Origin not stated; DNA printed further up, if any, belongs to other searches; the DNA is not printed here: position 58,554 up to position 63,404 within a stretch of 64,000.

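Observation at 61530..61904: Ribosomal bL12 C-terminal-like domain inserted in RNA polymerase beta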

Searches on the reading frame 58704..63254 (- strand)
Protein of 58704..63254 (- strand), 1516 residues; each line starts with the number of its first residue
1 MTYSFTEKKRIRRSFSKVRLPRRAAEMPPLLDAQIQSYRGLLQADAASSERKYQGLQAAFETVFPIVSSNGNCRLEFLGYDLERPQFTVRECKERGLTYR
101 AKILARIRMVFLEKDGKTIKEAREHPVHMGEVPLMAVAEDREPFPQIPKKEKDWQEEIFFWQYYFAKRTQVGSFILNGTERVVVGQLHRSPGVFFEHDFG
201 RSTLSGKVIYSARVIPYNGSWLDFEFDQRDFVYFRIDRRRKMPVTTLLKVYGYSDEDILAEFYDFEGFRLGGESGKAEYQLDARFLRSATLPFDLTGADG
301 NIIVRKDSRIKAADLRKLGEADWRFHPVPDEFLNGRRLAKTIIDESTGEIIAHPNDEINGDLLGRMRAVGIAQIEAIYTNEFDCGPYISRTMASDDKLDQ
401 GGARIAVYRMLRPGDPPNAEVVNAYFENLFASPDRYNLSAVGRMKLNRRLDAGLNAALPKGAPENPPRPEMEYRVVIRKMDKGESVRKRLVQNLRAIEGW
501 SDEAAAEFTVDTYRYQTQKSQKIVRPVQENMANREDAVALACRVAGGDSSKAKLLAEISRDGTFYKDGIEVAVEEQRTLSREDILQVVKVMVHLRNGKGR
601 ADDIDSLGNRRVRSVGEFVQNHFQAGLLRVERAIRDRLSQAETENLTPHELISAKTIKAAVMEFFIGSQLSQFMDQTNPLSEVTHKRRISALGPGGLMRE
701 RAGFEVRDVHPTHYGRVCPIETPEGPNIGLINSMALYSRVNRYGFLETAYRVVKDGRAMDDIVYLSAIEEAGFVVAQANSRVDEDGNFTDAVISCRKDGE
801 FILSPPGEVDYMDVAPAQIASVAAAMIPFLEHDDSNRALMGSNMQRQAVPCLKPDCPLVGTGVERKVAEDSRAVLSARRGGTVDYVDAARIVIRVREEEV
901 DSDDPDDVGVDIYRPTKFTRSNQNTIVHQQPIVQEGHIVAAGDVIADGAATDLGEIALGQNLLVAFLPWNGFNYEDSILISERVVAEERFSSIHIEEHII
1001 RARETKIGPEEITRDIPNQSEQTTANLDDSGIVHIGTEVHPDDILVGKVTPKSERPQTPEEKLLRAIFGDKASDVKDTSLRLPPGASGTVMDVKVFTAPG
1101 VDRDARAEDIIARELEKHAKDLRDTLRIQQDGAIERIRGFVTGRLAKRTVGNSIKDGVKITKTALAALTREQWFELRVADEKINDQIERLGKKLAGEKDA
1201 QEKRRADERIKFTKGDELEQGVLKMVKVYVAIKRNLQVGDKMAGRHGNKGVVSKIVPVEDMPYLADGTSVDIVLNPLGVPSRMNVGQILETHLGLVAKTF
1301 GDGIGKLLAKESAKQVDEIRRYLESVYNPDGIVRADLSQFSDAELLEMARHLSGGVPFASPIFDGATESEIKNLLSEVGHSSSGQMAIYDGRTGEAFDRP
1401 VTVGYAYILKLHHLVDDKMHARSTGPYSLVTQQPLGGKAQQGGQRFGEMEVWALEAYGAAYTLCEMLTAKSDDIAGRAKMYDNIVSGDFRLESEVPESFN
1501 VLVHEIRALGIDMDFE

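Call 5: search_protein_families(library=pfam, proteins=[window:58704-63254:-], max_evalue=10)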
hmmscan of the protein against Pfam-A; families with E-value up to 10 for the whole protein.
window:58704-63254:- (1516 aa): 6 families
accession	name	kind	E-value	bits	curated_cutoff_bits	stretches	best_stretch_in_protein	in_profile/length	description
PF00562.33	RNA_pol_Rpb2_6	-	3.8e-132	441.4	23.4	1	877-1440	2-373/373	RNA polymerase Rpb2, domain 6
PF04565.21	RNA_pol_Rpb2_3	-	2.8e-30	104.7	21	1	672-740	1-68/68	RNA polymerase Rpb2, domain 3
PF10385.14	RNA_pol_Rpb2_45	-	2.5e-25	88.7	28.2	1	750-815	1-66/66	RNA polymerase beta subunit external 1 domain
PF04560.25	RNA_pol_Rpb2_7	-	2.5e-24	85.9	32.1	1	1442-1514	1-83/87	RNA polymerase Rpb2, domain 7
PF04563.20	RNA_pol_Rpb2_1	-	3.6e-19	69.5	28.2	1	30-658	2-202/203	RNA polymerase beta subunit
PF04561.19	RNA_pol_Rpb2_2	-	1.1e-16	61.5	21.7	2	189-261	1-72/190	RNA polymerase Rpb2, domain 2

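Call 38: find_homologous_proteins(query=window:58704-63254:-, max_evalue=1e-50)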
Query window:58704-63254:- (1516 aa): 8000 proteins with E <= 1e-50 among 8000 candidates; the best 120 are listed.
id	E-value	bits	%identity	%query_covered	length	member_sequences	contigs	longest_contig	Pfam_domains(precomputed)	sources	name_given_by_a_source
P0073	0.0e+0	3415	100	100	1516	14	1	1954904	PF04565.22,PF04561.20,PF04560.26,PF10385.15,PF04563.21,PF00562.34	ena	-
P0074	0.0e+0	1811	66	62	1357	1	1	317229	PF04565.22,PF04561.20,PF04560.26,PF10385.15,PF04563.21,PF00562.34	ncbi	-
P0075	0.0e+0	1809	66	62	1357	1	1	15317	PF04565.22,PF04561.20,PF04560.26,PF10385.15,PF04563.21,PF00562.34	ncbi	-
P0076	0.0e+0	1808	66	62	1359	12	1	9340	PF04565.22,PF04561.20,PF04560.26,PF10385.15,PF04563.21,PF00562.34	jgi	jgi:DNA-directed RNA polymerase subunit beta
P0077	0.0e+0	1806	66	62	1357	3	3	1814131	PF04565.22,PF04561.20,PF04560.26,PF10385.15,PF04563.21,PF00562.34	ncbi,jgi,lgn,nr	ncbi:MAG: DNA-directed RNA polymerase subunit beta [Burkholderiales bacterium]|nr:MAG: DNA-directed 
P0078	0.0e+0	1805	66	62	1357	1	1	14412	PF04565.22,PF04561.20,PF04560.26,PF10385.15,PF04563.21,PF00562.34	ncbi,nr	ncbi:MAG: DNA-directed RNA polymerase subunit beta [Betaproteobacteria bacterium]|nr:DNA-directed RN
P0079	0.0e+0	1805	65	62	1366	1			PF04565.22,PF04561.20,PF04560.26,PF10385.15,PF04563.21,PF00562.34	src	-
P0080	0.0e+0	1805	66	62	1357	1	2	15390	PF04565.22,PF04561.20,PF04560.26,PF10385.15,PF04563.21,PF00562.34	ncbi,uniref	ncbi:DNA-directed RNA polymerase subunit beta [Pelomicrobium sp. G1]|uniref:DNA-directed RNA polymer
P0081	0.0e+0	1803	65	62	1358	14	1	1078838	PF04565.22,PF04561.20,PF04560.26,PF10385.15,PF04563.21,PF00562.34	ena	-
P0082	0.0e+0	1803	65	62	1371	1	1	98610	PF04565.22,PF04561.20,PF04560.26,PF10385.15,PF04563.21,PF00562.34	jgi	jgi:DNA-directed RNA polymerase subunit beta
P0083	0.0e+0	1801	65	62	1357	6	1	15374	PF04565.22,PF04561.20,PF04560.26,PF10385.15,PF04563.21,PF00562.34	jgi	jgi:DNA-directed RNA polymerase subunit beta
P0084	0.0e+0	1801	65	62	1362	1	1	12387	PF04565.22,PF04561.20,PF04560.26,PF10385.15,PF04563.21,PF00562.34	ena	-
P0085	0.0e+0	1800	66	62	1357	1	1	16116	PF04565.22,PF04561.20,PF04560.26,PF10385.15,PF04563.21,PF00562.34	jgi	jgi:DNA-directed RNA polymerase subunit beta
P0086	0.0e+0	1799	66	62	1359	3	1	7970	PF04565.22,PF04561.20,PF04560.26,PF10385.15,PF04563.21,PF00562.34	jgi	-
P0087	0.0e+0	1798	56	100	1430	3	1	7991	PF04565.22,PF04561.20,PF04560.26,PF10385.15,PF04563.21,PF00562.34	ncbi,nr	ncbi:MAG TPA: DNA-directed RNA polymerase subunit beta [Burkholderiales bacterium]|nr:DNA-directed R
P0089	0.0e+0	1798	56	100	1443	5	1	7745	PF04565.22,PF04561.20,PF04560.26,PF10385.15,PF04563.21,PF00562.34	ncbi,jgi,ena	jgi:DNA-directed RNA polymerase subunit beta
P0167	0.0e+0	1786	65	63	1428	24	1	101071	PF04565.22,PF04561.20,PF04560.26,PF10385.15,PF04563.21,PF00562.34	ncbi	-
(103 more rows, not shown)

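Call 48: list_cluster_members(proteins=[P0073, P0087, P0167, P0089])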
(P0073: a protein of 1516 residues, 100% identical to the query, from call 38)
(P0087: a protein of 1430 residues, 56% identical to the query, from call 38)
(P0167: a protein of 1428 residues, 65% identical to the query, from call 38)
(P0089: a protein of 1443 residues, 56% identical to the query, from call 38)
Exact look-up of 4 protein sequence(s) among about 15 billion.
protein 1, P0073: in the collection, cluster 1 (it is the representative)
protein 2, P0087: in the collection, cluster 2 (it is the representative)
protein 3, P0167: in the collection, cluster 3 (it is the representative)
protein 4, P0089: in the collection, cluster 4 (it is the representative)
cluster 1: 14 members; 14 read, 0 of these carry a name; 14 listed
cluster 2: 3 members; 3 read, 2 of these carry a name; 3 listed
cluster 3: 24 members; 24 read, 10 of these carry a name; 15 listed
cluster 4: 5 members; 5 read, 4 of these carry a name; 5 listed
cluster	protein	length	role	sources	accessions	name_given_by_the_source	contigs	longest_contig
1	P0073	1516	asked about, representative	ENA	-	-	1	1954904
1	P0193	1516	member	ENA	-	-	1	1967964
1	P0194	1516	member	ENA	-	-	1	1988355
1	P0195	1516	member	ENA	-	-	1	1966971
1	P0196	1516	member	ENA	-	-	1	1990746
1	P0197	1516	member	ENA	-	-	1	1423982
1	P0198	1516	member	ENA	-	-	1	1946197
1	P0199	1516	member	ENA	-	-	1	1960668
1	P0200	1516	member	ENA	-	-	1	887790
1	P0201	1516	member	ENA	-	-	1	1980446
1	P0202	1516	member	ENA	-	-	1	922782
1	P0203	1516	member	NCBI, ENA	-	-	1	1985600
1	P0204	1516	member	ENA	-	-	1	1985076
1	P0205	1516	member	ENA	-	-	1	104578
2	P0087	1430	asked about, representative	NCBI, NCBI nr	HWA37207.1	MAG TPA: DNA-directed RNA polymerase subunit beta [Burkholderiales bacterium] | DNA-directed RNA polymerase subunit beta [Burkholderiales bacterium]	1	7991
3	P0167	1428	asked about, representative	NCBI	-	-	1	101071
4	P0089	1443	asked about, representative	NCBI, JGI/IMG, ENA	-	DNA-directed RNA polymerase subunit beta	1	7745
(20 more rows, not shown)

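Call 71: find_encoding_contigs(protein=P0193, flank=10, max_places=1)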
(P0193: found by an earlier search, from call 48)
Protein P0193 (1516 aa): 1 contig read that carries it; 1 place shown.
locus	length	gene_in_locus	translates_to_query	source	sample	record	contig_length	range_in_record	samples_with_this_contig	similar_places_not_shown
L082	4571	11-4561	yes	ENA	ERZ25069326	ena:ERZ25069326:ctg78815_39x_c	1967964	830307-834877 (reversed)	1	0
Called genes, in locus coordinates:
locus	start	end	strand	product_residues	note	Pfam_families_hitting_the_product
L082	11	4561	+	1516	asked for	PF04563:RNA_pol_Rpb2_1, PF04561:RNA_pol_Rpb2_2 (weak), PF04565:RNA_pol_Rpb2_3, PF10385:RNA_pol_Rpb2_45, PF00562:RNA_pol_Rpb2_6, PF04560:RNA_pol_Rpb2_7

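Call 72: find_encoding_contigs(protein=P0195, flank=10, max_places=1)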
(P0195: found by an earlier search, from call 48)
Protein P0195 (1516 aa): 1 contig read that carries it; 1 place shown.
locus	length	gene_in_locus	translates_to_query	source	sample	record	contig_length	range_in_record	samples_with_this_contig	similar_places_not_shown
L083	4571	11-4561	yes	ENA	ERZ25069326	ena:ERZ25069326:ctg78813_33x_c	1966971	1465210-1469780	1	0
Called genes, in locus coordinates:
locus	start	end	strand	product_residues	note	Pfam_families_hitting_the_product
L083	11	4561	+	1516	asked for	PF04563:RNA_pol_Rpb2_1, PF04561:RNA_pol_Rpb2_2 (weak), PF04565:RNA_pol_Rpb2_3, PF10385:RNA_pol_Rpb2_45, PF00562:RNA_pol_Rpb2_6, PF04560:RNA_pol_Rpb2_7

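Call 73: find_encoding_contigs(protein=P0196, flank=10, max_places=1)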
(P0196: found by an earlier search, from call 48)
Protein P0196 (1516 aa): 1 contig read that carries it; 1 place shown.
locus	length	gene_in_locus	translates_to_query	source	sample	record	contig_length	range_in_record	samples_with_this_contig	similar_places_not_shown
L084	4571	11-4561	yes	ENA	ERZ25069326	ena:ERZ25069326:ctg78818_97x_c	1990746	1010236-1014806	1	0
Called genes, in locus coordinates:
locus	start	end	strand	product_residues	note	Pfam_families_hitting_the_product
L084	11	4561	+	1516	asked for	PF04563:RNA_pol_Rpb2_1, PF04561:RNA_pol_Rpb2_2 (weak), PF04565:RNA_pol_Rpb2_3, PF10385:RNA_pol_Rpb2_45, PF00562:RNA_pol_Rpb2_6, PF04560:RNA_pol_Rpb2_7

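Call 74: find_encoding_contigs(protein=P0202, flank=10, max_places=1)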
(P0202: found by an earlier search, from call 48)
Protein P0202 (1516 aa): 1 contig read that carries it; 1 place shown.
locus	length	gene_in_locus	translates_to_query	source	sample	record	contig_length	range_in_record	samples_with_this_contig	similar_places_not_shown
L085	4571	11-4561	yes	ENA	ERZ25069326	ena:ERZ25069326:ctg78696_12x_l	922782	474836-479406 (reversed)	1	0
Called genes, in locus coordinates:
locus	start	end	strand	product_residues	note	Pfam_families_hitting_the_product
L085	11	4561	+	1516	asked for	PF04563:RNA_pol_Rpb2_1, PF04561:RNA_pol_Rpb2_2 (weak), PF04565:RNA_pol_Rpb2_3, PF10385:RNA_pol_Rpb2_45, PF00562:RNA_pol_Rpb2_6, PF04560:RNA_pol_Rpb2_7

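Call 75: find_encoding_contigs(protein=P0204, flank=10, max_places=1)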
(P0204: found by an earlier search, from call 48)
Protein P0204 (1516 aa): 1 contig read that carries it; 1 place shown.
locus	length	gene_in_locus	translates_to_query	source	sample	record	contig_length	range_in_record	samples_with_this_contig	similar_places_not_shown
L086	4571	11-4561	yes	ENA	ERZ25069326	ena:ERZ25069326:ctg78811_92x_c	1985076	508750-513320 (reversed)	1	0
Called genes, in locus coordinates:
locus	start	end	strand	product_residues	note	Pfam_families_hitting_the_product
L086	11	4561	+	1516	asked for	PF04563:RNA_pol_Rpb2_1, PF04561:RNA_pol_Rpb2_2 (weak), PF04565:RNA_pol_Rpb2_3, PF10385:RNA_pol_Rpb2_45, PF00562:RNA_pol_Rpb2_6, PF04560:RNA_pol_Rpb2_7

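Call 76: find_encoding_contigs(protein=P0205, flank=10, max_places=1)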
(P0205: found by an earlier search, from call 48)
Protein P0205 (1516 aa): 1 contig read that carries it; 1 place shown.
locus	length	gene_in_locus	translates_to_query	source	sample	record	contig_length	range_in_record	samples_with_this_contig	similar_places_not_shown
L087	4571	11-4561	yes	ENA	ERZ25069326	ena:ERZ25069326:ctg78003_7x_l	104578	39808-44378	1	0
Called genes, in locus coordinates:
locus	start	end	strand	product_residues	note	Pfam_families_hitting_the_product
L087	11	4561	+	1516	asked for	PF04563:RNA_pol_Rpb2_1, PF04561:RNA_pol_Rpb2_2 (weak), PF04565:RNA_pol_Rpb2_3, PF10385:RNA_pol_Rpb2_45, PF00562:RNA_pol_Rpb2_6, PF04560:RNA_pol_Rpb2_7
